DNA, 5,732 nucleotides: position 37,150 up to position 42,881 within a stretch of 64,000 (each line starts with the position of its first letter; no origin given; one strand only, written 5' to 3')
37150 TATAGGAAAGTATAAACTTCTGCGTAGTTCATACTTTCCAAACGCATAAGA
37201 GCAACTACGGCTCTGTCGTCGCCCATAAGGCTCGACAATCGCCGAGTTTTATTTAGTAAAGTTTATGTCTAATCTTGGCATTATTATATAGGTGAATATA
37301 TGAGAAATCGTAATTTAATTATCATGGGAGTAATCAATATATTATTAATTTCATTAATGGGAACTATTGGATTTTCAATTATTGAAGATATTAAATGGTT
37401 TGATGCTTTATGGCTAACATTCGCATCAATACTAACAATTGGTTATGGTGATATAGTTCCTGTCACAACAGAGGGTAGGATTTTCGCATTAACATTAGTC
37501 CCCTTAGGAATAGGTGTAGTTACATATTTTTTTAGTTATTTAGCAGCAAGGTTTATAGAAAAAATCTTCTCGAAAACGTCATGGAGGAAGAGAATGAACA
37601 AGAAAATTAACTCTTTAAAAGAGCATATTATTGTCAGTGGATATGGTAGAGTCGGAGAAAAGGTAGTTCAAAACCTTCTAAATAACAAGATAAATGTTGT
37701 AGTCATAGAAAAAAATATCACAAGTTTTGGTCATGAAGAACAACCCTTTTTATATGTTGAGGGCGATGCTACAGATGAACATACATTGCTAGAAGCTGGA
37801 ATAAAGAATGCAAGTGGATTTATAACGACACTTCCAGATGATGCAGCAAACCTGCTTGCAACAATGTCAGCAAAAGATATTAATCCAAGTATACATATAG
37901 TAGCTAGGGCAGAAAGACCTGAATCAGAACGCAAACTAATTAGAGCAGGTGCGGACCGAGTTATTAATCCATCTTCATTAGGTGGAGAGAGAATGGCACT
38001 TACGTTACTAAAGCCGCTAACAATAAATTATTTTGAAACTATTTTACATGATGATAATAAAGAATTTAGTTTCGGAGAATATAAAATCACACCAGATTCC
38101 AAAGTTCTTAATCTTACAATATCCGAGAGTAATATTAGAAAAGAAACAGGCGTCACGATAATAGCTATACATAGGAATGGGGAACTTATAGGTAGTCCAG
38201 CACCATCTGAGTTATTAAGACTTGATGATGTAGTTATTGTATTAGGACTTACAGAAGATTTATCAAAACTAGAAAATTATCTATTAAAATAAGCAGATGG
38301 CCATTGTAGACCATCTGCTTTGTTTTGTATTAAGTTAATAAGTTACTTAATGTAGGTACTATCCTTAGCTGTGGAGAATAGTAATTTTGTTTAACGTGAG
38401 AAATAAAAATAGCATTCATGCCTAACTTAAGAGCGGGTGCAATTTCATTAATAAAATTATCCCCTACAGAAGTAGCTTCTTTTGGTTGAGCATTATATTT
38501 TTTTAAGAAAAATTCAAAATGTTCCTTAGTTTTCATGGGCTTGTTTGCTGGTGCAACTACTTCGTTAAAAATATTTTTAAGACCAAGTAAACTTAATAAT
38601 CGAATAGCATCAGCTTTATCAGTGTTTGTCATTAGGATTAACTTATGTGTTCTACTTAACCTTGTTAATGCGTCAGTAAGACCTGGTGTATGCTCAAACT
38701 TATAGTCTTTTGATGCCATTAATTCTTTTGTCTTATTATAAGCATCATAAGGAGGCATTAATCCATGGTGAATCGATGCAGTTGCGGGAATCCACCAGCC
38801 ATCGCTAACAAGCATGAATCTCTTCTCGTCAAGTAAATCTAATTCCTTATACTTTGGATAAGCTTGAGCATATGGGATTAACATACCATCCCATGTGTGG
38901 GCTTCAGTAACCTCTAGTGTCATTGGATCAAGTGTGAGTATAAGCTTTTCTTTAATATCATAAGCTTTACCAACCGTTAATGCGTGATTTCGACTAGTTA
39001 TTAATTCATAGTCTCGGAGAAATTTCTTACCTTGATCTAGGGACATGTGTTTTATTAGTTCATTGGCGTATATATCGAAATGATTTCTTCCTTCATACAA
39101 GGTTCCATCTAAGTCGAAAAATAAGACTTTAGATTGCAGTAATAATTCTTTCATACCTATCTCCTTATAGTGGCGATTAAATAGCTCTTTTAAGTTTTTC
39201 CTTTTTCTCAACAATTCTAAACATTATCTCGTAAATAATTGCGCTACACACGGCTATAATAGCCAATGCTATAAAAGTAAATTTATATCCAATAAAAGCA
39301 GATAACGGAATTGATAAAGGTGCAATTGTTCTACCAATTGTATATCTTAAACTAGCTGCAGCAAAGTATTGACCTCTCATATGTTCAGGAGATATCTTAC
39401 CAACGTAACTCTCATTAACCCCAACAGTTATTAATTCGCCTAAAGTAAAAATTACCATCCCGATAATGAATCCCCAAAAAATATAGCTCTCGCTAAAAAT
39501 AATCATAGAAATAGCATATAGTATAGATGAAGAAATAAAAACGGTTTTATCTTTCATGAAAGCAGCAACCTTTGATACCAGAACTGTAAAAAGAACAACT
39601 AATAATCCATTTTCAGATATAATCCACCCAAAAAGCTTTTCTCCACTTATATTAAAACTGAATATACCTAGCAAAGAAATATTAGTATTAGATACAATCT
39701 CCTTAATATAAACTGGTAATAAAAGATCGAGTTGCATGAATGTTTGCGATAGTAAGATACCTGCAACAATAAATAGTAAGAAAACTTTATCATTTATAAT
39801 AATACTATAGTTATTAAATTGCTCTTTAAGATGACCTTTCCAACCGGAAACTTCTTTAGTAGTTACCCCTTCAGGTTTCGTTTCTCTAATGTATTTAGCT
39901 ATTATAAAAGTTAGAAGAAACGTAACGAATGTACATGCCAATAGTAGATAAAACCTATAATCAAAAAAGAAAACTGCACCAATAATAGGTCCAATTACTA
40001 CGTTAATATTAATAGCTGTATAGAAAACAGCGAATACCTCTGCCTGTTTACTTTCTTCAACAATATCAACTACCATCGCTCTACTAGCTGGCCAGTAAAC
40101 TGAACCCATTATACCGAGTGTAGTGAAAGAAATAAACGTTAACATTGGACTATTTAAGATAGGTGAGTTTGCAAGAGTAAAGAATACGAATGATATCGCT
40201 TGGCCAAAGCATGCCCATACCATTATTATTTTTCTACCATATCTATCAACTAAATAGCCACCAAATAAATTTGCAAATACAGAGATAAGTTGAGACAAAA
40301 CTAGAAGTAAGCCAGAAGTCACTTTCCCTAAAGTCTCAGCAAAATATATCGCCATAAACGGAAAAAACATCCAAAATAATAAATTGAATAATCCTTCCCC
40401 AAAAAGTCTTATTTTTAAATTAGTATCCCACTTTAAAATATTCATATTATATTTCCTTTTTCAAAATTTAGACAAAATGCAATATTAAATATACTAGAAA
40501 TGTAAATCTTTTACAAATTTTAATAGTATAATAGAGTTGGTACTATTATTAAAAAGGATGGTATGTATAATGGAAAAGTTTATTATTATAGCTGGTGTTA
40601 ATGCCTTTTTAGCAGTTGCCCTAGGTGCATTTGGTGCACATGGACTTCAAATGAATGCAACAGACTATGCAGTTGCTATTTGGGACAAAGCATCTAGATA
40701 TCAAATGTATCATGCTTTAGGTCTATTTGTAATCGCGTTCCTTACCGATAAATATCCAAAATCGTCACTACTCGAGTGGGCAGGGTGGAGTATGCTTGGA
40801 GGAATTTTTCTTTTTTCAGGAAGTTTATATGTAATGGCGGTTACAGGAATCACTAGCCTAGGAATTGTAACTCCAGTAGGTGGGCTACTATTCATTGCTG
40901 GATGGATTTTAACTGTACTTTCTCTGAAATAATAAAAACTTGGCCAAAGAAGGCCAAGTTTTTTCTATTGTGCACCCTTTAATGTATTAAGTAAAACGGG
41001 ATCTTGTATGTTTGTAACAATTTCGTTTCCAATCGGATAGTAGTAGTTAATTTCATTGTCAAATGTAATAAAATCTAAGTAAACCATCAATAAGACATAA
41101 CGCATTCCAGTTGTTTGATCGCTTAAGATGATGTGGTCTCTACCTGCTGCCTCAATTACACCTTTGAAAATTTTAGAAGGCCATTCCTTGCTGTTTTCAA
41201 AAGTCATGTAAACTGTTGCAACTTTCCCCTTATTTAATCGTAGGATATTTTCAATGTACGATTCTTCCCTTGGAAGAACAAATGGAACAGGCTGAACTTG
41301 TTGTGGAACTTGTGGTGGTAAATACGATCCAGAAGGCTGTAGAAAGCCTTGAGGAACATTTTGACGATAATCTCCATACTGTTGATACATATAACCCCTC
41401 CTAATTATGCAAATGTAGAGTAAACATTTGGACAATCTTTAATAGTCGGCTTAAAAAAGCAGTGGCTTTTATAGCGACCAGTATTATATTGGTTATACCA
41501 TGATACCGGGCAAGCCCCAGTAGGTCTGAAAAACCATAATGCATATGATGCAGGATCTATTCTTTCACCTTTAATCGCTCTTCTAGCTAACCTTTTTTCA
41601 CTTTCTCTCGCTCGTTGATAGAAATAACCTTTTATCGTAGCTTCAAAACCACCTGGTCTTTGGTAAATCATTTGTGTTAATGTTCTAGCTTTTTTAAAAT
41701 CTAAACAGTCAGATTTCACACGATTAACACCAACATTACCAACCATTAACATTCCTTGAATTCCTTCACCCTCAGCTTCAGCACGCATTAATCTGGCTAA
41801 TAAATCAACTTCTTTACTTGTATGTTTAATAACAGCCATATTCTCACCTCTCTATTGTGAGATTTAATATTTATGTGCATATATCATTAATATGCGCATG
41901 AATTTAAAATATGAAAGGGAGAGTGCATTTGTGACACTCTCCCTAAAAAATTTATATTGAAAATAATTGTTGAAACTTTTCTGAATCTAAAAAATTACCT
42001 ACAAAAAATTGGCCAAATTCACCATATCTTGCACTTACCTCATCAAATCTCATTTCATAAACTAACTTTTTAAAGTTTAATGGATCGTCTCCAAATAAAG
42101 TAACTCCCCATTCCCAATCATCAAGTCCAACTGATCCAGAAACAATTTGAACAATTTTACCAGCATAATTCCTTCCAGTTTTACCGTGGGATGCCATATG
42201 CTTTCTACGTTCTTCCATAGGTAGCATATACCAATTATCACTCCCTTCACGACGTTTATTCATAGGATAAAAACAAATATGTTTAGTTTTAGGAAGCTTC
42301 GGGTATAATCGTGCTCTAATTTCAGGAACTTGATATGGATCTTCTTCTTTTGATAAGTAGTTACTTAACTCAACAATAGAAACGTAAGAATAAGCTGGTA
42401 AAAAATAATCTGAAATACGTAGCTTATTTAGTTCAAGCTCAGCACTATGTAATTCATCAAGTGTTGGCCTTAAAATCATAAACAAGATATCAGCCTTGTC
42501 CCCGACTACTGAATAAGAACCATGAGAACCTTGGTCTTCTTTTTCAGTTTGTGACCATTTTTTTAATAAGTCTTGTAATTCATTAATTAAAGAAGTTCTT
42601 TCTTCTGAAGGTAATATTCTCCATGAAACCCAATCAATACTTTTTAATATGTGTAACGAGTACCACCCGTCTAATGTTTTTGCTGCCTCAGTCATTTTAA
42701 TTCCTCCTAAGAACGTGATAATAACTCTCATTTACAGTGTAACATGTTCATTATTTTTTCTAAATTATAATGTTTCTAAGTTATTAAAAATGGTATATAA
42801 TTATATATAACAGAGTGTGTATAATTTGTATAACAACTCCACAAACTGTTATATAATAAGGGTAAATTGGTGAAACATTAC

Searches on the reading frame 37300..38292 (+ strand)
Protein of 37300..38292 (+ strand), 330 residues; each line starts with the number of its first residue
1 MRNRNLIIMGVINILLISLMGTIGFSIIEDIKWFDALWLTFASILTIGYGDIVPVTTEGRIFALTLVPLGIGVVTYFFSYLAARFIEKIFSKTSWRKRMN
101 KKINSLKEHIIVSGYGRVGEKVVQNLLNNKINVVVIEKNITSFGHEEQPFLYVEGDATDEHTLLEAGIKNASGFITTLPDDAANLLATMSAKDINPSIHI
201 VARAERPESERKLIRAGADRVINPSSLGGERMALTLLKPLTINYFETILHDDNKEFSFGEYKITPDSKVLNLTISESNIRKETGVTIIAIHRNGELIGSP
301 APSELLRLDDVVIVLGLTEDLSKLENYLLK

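Call 29: search_protein_families(library=pfam, proteins=[window:37300-38292:+], max_evalue=0.00001)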
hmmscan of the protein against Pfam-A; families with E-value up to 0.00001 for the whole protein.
window:37300-38292:+ (330 aa): 3 families
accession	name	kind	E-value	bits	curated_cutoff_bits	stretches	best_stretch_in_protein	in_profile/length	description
PF02254.24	TrkA_N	-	6.1e-33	114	23.8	1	110-224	1-116/116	TrkA-N domain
PF07885.22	Ion_trans_2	-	1.5e-15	57.3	22.5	1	14-86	3-78/79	Ion channel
PF02080.26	TrkA_C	-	2.8e-15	56.4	27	1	260-328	3-70/71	TrkA-C domain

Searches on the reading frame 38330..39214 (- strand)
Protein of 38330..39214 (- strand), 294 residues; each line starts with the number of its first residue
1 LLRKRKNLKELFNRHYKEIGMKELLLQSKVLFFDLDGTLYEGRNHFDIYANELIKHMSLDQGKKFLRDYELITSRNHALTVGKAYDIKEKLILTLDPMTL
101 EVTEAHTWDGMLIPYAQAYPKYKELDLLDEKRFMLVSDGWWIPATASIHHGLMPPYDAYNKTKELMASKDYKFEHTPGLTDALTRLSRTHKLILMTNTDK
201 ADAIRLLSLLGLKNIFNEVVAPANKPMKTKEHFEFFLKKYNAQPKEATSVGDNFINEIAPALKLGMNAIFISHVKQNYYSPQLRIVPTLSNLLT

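Call 30: search_protein_families(library=pfam, proteins=[window:38330-39214:-], max_evalue=0.00001)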
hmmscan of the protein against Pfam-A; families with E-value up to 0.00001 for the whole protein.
window:38330-39214:- (294 aa): 2 families
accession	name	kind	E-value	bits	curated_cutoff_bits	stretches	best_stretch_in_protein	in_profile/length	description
PF00702.32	Hydrolase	-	3.7e-12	47.5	26.4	1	29-258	2-184/191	haloacid dehalogenase-like hydrolase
PF13419.12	HAD_2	-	9.1e-12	45.9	23.8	1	168-270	75-177/178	Haloacid dehalogenase-like hydrolase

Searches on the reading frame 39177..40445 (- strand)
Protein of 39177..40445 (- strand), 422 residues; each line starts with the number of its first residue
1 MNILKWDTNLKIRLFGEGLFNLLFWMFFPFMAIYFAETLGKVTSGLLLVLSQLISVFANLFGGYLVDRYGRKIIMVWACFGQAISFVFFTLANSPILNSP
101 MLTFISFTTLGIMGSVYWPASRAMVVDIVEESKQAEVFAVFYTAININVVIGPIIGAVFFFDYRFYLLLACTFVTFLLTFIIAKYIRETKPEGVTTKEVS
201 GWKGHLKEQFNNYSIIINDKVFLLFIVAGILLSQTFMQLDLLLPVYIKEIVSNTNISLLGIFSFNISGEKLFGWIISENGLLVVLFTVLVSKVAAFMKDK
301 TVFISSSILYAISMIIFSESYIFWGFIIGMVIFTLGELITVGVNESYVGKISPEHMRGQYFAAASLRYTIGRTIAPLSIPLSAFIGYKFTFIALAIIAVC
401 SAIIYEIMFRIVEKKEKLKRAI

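Call 30: search_protein_families(library=pfam, proteins=[window:39177-40445:-], max_evalue=0.00001)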
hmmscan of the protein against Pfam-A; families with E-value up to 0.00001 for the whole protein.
window:39177-40445:- (422 aa): 2 families
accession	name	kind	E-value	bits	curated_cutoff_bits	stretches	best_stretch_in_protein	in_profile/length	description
PF07690.21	MFS_1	-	3.8e-43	148.2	33.4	2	17-255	5-235/347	Major Facilitator Superfamily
PF05977.19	MFS_3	-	7.2e-07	28.5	27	0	52-362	55-346/524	Transmembrane secretion effector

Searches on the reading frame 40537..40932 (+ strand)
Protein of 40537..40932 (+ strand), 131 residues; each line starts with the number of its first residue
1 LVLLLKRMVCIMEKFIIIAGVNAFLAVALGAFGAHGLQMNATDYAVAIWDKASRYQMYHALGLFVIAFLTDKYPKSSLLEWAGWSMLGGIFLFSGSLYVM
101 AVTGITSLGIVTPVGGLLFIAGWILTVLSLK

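Call 30: search_protein_families(library=pfam, proteins=[window:40537-40932:+], max_evalue=0.00001)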
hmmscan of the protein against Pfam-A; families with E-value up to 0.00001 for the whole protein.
window:40537-40932:+ (131 aa): 1 family
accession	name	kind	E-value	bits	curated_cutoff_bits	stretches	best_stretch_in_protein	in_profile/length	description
PF04241.20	DUF423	-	2e-29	102.1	25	1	29-116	1-86/86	Protein of unknown function (DUF423)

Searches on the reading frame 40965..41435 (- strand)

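Call 30: search_protein_families(library=pfam, proteins=[window:40965-41435:-], max_evalue=0.00001)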
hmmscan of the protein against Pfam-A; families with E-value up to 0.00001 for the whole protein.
window:40965-41435:- (156 aa): 1 family
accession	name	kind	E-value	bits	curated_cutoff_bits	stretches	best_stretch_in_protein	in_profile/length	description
PF09671.16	Spore_GerQ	-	1.4e-42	143.9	25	1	57-131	2-76/76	Spore coat protein (Spore_GerQ)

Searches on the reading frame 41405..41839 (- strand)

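Call 30: search_protein_families(library=pfam, proteins=[window:41405-41839:-], max_evalue=0.00001)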
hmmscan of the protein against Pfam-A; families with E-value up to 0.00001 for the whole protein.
window:41405-41839:- (144 aa): 1 family
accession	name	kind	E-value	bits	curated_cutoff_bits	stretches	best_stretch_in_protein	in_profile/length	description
PF07486.17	Hydrolase_2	-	1.5e-19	70.9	27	1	24-129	1-100/100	Cell Wall Hydrolase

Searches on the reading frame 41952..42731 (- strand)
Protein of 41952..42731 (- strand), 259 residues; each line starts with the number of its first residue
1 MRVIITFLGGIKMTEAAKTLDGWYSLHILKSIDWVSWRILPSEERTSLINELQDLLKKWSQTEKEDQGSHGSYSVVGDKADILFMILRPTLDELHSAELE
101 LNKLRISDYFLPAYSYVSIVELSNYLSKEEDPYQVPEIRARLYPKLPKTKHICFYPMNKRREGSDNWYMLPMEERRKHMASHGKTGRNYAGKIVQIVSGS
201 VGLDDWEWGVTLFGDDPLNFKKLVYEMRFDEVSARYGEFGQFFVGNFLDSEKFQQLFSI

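Call 30: search_protein_families(library=pfam, proteins=[window:41952-42731:-], max_evalue=0.00001)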
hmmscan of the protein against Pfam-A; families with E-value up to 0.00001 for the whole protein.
window:41952-42731:- (259 aa): 1 family
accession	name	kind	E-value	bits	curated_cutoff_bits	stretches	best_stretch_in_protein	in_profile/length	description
PF06778.18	Chlor_dismutase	-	1.2e-65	221.1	25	1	45-247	1-188/189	Chlorite dismutase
